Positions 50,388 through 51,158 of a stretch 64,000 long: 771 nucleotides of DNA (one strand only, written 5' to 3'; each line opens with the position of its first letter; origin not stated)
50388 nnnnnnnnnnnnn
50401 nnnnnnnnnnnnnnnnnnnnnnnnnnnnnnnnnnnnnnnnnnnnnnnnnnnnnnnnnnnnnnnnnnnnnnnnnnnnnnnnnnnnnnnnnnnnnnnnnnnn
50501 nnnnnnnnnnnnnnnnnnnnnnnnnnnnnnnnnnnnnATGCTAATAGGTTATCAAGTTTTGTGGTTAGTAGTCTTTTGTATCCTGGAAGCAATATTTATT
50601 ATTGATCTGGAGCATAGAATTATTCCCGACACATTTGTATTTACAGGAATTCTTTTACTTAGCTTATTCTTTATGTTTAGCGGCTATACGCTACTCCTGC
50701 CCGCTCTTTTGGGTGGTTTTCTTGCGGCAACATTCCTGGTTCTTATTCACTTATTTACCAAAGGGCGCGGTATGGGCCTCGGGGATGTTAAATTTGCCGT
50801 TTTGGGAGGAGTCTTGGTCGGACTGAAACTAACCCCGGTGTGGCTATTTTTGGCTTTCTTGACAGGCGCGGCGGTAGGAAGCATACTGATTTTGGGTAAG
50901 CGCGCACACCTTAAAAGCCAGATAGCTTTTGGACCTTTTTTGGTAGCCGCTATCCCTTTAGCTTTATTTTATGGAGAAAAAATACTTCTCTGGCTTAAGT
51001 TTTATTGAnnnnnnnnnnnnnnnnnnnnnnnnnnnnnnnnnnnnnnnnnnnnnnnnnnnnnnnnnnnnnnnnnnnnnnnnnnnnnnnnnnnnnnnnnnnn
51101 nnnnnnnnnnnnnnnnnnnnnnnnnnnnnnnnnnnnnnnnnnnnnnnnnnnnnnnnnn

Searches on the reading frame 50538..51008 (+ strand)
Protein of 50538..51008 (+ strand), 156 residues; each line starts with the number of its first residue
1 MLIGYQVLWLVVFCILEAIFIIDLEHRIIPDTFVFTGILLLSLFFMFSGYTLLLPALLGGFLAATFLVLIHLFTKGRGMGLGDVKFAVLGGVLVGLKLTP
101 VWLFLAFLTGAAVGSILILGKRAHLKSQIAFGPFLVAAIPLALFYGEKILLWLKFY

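Call 71: search_protein_families(library=pfam, proteins=[window:50538-51008:+], max_evalue=0.001)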
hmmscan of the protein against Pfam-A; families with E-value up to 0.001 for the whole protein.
window:50538-51008:+ (156 aa): 1 family
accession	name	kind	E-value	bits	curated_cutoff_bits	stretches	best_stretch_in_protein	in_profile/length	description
PF01478.23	Peptidase_A24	-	1.2e-14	55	26.5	1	10-114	1-103/104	Type IV leader peptidase family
